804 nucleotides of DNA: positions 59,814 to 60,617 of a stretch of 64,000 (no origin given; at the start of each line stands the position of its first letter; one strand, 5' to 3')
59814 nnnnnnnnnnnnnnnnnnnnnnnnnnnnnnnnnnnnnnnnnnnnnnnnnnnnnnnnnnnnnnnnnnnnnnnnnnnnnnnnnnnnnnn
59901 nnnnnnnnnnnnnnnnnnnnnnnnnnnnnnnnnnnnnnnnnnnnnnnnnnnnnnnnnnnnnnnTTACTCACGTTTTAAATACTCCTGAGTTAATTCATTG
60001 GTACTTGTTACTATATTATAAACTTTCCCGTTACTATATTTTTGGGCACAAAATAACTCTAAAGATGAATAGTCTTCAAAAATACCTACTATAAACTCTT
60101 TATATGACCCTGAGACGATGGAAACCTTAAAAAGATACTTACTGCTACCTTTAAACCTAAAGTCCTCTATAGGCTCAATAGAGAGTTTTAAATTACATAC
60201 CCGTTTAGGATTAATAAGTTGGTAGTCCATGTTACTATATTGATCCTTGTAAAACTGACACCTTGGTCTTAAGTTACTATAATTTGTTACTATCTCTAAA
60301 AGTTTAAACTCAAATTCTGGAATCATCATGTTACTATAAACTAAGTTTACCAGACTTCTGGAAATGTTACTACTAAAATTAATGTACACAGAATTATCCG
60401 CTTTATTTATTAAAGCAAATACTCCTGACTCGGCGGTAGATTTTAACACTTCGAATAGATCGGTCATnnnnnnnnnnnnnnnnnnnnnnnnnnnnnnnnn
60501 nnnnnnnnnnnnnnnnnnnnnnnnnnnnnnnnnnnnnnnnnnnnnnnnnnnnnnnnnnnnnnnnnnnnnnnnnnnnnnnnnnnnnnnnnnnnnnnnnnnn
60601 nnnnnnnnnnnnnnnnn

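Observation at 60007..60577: Array of nine co-oriented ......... repeats embedded in or overlapping ORF 59964..60467, adjacent to the strand-switch region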

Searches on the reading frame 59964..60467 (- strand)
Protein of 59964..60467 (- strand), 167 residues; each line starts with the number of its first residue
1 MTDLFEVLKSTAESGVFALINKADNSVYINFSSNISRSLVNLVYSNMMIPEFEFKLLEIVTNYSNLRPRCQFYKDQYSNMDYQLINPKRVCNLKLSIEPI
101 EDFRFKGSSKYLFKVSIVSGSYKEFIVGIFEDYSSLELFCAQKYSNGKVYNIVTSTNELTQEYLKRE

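Call 9: search_protein_families(library=phrogs, proteins=[window:59964-60467:-], max_evalue=0.01)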
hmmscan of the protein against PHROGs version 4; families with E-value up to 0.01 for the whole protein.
window:59964-60467:- (167 aa): 0 families

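Call 10: search_protein_families(library=pfam, proteins=[window:59964-60467:-], max_evalue=0.01)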
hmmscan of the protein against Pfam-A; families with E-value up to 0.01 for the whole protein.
window:59964-60467:- (167 aa): 0 families

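Call 14: find_homologous_proteins(query=window:59964-60467:-, max_evalue=0.001)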
Query window:59964-60467:- (167 aa): 13 proteins with E <= 0.001 among 22 candidates.
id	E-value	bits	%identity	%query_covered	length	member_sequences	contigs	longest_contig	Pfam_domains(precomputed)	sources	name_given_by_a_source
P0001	6.5e-102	356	100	100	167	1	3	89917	-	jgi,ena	-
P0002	2.1e-81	289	78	100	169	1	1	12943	-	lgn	-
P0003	4.8e-77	275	77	98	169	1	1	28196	-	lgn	-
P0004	1.5e-69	251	70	99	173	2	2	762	-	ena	-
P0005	8.7e-50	187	55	98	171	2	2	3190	-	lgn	-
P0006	2.0e-49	185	55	99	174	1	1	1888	-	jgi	jgi:hypothetical protein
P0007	4.4e-49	184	57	98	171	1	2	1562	-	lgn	-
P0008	3.3e-48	181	55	98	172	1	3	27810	-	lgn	-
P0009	1.0e-44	170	52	99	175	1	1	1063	-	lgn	-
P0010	7.6e-41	158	50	99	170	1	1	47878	-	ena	-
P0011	7.3e-40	154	48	99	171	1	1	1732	-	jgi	jgi:hypothetical protein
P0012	1.6e-38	150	44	100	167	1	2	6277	-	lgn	-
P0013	2.3e-37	146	48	99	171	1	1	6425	-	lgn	-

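Call 15: find_related_loci(query=window:59964-60467:-, collection=viral_contigs, flank=5000)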
Query window:59964-60467:- (167 aa) in viral_contigs; peptide patterns used: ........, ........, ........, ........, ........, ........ (x = any residue, [..] = any of these).
2 stretches matched a pattern, but none encodes a relative of the query by tblastn (E <= 1e-3).

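Call 17: find_encoding_contigs(protein=P0002, flank=6000, max_places=2)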
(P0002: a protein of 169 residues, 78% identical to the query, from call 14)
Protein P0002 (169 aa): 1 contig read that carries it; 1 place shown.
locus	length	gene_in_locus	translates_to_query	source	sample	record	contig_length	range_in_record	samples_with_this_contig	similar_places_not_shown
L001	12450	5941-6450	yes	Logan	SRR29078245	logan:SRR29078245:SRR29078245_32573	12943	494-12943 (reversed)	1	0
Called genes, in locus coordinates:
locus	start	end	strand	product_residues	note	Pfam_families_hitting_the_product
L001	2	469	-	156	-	?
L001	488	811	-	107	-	PF26948:DUF8296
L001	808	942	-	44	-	-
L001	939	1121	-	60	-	-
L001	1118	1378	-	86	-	-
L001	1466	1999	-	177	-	-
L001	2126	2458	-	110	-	PF00072:Response_reg (faint)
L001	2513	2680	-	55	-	-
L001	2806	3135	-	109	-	-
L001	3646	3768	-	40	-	-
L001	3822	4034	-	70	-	-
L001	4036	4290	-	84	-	-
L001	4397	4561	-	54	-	-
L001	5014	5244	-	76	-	-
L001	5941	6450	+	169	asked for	-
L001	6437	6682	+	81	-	-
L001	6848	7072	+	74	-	-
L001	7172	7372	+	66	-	-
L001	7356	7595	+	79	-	-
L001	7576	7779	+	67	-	PF13619:KTSC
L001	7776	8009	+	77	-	PF24749:DUF7695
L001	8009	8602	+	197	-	PF00149:Metallophos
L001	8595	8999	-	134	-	PF18925:DUF5675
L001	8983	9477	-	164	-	PF02945:Endonuclease_7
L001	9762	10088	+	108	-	-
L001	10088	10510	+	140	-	-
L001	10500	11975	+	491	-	PF03237:Terminase_6N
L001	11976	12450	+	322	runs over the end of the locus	?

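Call 18: find_encoding_contigs(protein=P0003, flank=6000, max_places=2)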
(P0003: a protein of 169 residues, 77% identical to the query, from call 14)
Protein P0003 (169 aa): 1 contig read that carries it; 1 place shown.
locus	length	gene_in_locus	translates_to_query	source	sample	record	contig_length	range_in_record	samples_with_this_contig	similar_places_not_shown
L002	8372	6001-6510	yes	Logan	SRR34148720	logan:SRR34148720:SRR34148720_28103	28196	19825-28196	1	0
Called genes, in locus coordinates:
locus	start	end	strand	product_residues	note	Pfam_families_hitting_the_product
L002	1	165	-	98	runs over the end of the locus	-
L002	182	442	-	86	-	-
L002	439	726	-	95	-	-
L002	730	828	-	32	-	-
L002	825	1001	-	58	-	-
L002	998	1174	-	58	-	-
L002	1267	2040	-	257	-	PF06067:DUF932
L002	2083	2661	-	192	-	-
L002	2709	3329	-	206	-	PF23802:DUF7178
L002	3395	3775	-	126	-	PF00856:SET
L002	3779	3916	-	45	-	-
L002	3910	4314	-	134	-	-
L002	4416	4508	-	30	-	-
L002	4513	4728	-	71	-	-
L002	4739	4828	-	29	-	-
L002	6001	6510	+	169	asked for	-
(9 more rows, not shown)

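Call 19: find_encoding_contigs(protein=P0008, flank=6000, max_places=2)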
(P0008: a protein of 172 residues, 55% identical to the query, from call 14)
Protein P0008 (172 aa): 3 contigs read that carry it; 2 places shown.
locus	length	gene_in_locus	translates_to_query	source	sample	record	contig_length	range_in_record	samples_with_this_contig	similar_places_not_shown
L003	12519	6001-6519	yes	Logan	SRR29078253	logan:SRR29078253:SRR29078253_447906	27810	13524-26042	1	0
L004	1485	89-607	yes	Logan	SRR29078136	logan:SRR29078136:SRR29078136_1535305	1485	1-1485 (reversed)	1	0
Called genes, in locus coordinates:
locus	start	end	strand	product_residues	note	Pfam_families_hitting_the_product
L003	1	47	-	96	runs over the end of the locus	-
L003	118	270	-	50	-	-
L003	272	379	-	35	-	-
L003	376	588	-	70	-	-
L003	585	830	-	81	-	PF27050:Phage_P22_Y8K6 (weak)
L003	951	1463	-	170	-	-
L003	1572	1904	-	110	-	PF00072:Response_reg (faint)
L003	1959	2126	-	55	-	-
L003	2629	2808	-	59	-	-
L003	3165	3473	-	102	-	-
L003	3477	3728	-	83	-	-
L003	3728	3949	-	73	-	-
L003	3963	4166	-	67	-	-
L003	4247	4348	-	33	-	-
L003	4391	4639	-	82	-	PF27050:Phage_P22_Y8K6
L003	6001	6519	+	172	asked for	-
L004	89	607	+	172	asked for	-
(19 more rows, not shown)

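Call 20: find_encoding_contigs(protein=P0010, flank=6000, max_places=2)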
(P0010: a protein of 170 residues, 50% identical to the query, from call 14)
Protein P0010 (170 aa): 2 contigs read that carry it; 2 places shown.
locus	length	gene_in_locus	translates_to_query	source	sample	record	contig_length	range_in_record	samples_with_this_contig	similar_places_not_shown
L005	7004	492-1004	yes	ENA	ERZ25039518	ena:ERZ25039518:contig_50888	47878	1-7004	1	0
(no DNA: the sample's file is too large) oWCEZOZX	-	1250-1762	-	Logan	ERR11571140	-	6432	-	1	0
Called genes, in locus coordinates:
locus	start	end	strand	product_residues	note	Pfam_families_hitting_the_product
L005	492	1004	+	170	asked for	-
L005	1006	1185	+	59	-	-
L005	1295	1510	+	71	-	-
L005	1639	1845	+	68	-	-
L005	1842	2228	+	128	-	-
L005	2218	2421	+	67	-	-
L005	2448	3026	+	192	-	-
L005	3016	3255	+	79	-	-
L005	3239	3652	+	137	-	PF02945:Endonuclease_7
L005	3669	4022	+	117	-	-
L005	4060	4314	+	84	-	-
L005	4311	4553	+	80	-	PF24749:DUF7695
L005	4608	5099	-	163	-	-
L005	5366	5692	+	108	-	-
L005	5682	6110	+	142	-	-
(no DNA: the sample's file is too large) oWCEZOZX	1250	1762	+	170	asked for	-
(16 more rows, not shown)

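Call 24: find_encoding_contigs(protein=P0012, flank=6000, max_places=2)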
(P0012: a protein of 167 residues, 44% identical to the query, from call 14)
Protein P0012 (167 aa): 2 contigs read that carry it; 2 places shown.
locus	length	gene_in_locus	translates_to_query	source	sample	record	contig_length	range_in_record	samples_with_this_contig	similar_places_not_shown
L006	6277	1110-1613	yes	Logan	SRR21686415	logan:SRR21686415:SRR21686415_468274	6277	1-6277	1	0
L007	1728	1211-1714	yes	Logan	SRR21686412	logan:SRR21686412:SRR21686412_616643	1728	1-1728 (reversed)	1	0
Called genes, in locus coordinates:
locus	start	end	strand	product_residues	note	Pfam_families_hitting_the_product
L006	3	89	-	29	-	?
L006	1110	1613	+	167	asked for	-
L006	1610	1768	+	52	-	-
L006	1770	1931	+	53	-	-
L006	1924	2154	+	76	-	-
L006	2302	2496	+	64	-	-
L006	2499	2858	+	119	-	-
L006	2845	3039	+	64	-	-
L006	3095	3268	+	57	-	-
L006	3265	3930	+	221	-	PF00149:Metallophos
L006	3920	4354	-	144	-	-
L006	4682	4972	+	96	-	-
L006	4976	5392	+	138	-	-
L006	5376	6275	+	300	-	?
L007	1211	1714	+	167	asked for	-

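Call 25: find_encoding_contigs(protein=P0013, flank=6000, max_places=2)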
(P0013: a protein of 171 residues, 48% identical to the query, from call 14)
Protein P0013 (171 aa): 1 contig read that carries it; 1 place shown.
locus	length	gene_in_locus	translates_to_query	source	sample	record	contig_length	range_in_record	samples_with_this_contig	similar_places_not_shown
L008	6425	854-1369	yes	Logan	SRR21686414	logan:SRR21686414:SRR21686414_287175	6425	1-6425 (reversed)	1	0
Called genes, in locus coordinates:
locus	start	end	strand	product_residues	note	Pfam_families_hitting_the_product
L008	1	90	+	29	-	?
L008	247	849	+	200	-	-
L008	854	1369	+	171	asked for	-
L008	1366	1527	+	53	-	-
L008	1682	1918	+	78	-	-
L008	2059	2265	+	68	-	-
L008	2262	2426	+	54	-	-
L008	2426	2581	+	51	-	-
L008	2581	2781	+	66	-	-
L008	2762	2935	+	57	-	-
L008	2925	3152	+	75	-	-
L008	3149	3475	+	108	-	-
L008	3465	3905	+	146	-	-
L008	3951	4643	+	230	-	PF02945:Endonuclease_7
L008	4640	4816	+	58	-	-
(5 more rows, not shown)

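Call 33: predict_structure(alignment_id=A1)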
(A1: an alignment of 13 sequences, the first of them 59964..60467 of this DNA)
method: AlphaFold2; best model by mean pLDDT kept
length: 167 residues; sequences in the alignment: 13
mean_pLDDT: 86.5   pTM: 0.78
mean pLDDT of the five models: 86.5, 84.7, 84.5, 82.6, 81.9
residues with pLDDT >= 90: 96; 70-90: 52; 50-70: 19; < 50: 0
segments of 3 or more residues with pLDDT < 50: none
pLDDT, mean of each block of 10 residues (from residue 1): 58 86 90 86 66 87 92 94 91 93 80 92 91 94 90 94 87
secondary structure, 60 per line:
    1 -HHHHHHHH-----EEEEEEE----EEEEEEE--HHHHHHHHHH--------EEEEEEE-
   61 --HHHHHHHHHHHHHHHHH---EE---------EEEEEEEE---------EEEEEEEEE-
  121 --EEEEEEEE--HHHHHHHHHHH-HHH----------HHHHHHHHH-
elements in order: H2-9 E15-21 E26-32 H35-44 E53-59 H63-79 E94-101 E111-119 E123-130 H133-143 H158-166
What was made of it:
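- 59964..60467 (-): Host ORF of 167 aa: an N-terminal GIY-YIG fold plus a small beta-beta-beta-alpha C-terminal domain. It is the first gene of the leftward operon. AlphaFold pLDDT 86.5 (call 33).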

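Call 35: search_protein_families(library=pfam, alignment_id=A1, max_evalue=10)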
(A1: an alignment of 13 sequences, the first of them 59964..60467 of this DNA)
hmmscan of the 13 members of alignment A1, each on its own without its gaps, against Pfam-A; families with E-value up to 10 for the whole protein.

A. member 1, window:59964-60467:- (167 aa): 0 families

B. families by the number of members that match (of 13 scanned): 9 families
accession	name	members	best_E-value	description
PF01541.30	GIY-YIG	2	0.001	GIY-YIG catalytic domain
PF18543.7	ID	1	0.012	Intracellular delivery domain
PF16622.11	zf-C2H2_11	1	0.024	zinc-finger C2H2-type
PF11514.14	DUF3219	1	0.042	Protein of unknown function (DUF3219)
PF14302.11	DUF4377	1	0.1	Domain of unknown function (DUF4377)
PF16959.10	Collectrin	1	0.18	Renal amino acid transporter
PF16145.10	DUF4853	1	0.19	Domain of unknown function (DUF4853)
PF25006.1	DUF7783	1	0.21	Domain of unknown function (DUF7783)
PF04406.19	TP6A_N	1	0.23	Type IIB DNA topoisomerase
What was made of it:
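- On GIY-YIG nucleases (for the host ORF): Pfam GIY-YIG scores E=0.001 in 2 of 13 members (call 35).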

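Call 42: search_dna_similar(query=window:59964-60467:-, collection=phages, mode=protein, max_rows=15, max_evalue=0.01)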
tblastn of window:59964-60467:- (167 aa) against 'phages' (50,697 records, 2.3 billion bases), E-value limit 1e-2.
No match.

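Call 43: find_encoding_contigs(protein=window:59964-60467:-, flank=10000, max_places=3)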
Protein window:59964-60467:- (167 aa): 3 contigs read that carry it; 3 places shown.
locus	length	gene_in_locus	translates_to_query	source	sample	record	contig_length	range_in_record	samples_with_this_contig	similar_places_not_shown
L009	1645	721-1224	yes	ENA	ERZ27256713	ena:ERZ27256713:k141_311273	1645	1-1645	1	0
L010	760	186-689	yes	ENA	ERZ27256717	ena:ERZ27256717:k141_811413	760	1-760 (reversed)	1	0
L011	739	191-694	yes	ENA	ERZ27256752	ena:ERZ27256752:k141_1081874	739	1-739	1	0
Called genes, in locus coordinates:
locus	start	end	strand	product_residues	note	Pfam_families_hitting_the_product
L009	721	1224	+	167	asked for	-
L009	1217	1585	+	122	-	PF00472:RF-1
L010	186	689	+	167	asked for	-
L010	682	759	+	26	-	?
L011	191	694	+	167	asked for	-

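Call 44: find_related_loci(query=A1, collection=viral_contigs, flank=8000)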
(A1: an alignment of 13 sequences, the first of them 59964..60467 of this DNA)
Query A1 (167 aa) in viral_contigs; peptide patterns used: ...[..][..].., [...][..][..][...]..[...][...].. (x = any residue, [..] = any of these).
207 stretches matched a pattern, but none encodes a relative of the query by tblastn (E <= 1e-3).
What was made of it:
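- Tried and rejected: Protein-pattern scans of IMG/VR, with the single sequence and with the profile, found nothing (calls 15, 44).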

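Call 45: find_related_loci(query=A1, collection=metagenome_contigs, flank=10000)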
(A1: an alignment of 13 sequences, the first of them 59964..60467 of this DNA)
Query A1 (167 aa) in metagenome_contigs; peptide patterns used: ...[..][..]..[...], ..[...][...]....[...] (x = any residue, [..] = any of these).
332 stretches matched a pattern; 1 encode a relative of the query (tblastn E <= 1e-3); 1 distinct loci.
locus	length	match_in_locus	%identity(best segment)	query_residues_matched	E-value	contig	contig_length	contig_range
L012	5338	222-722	40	1-167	2e-38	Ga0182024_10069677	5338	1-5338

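Call 60: search_solved_structures(query=A1, max_evalue=10, show_alignments=3)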
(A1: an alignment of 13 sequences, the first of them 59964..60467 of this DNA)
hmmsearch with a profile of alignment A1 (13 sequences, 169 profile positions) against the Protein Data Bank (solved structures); distinct sequences matched with E-value up to 10: 1.
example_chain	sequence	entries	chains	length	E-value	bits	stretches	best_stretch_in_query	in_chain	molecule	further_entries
2lwf_A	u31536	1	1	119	2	11.3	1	13-45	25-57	Monothiol glutaredoxin-S16, chloroplastic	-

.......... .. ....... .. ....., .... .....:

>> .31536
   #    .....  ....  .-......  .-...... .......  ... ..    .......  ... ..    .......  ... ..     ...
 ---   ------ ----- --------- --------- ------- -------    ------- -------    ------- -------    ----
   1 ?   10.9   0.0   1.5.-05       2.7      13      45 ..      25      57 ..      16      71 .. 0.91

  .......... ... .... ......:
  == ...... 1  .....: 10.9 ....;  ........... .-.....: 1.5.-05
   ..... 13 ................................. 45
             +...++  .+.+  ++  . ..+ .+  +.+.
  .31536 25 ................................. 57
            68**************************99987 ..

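Call 64: find_homologous_proteins(query=A1, max_evalue=0.01)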
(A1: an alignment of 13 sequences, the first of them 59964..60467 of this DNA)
Query A1 (13 sequences) (167 aa, profile of the alignment): 26 proteins with E <= 0.01 among 2523 candidates.
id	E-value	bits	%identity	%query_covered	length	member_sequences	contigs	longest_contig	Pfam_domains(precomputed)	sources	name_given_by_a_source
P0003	2.2e-80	286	77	98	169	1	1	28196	-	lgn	-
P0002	8.5e-80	284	78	100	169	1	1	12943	-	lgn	-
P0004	1.5e-78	280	70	99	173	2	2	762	-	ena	-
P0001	2.1e-78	280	100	100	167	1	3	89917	-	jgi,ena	-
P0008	2.8e-78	279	55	98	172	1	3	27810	-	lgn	-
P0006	1.9e-77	277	55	99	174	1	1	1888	-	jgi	jgi:hypothetical protein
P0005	2.7e-75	270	55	98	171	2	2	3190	-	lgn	-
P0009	4.5e-75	269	52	99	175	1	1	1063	-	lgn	-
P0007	1.8e-74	267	57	98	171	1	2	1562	-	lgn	-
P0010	2.5e-74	267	50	99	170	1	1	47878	-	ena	-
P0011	1.1e-71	258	48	99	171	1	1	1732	-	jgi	jgi:hypothetical protein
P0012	2.8e-71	257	44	100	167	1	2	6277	-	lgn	-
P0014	6.2e-69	249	54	99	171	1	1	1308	-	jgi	jgi:hypothetical protein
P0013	2.1e-68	247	48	99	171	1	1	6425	-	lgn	-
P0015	9.9e-66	239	49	98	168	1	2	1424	-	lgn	-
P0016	2.4e-64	234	47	95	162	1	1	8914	-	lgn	-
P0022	4.8e-51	191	47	99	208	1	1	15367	-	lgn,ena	-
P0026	5.7e-33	132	40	98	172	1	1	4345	-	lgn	-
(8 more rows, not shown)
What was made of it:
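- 59964..60467 (-): 26 homologues (calls 14, 64).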

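Call 65: find_encoding_contigs(protein=P0026, flank=6000, max_places=1)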
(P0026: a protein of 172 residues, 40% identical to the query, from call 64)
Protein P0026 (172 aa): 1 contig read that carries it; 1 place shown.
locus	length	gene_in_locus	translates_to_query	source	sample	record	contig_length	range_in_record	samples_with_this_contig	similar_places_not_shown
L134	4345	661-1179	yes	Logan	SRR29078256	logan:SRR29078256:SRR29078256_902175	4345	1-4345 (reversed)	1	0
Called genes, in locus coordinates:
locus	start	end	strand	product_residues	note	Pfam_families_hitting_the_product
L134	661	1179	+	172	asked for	-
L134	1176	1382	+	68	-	-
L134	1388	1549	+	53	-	-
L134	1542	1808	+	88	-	-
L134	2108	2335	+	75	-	-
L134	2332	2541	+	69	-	-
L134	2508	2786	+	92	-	-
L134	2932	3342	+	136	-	PF24240:DUF7448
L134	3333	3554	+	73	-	-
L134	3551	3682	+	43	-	-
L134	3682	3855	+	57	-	-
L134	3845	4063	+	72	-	-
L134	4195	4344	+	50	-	?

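Call 66: find_encoding_contigs(protein=P0022, flank=8000, max_places=1)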
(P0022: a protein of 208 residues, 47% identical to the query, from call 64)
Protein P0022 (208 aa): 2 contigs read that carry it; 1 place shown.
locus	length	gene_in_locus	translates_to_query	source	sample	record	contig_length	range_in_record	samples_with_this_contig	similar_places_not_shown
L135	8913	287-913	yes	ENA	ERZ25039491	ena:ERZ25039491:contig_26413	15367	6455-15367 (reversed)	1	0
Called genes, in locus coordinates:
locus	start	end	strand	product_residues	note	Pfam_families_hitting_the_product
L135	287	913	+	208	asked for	-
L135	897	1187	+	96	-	-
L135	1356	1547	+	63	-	-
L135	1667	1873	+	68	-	-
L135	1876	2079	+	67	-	-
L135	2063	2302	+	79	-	-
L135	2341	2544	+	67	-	PF13619:KTSC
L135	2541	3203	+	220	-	PF00149:Metallophos, PF12850:Metallophos_2 (weak)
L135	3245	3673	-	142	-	-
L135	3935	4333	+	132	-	PF02945:Endonuclease_7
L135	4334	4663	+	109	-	-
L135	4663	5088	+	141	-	-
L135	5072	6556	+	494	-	PF03237:Terminase_6N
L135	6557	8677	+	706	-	PF16510:P22_portal, PF23899:SU10_portal (weak)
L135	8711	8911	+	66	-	-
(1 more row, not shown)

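Call 67: find_encoding_contigs(protein=P0016, flank=8000, max_places=1)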
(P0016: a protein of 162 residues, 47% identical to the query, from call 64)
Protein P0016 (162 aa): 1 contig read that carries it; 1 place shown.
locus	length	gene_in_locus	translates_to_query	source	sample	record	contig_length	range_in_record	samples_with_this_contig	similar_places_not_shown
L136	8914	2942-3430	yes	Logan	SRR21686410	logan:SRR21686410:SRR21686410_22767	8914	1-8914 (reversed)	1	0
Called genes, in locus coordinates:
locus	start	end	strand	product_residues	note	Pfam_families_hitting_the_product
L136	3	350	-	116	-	?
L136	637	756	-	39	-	-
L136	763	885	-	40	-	-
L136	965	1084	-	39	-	-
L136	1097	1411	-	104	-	-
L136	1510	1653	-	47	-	-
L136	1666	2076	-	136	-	-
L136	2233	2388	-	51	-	-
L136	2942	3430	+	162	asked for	-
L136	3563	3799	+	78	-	-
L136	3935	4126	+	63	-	-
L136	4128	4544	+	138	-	-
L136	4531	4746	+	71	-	-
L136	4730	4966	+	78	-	-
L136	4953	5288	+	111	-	-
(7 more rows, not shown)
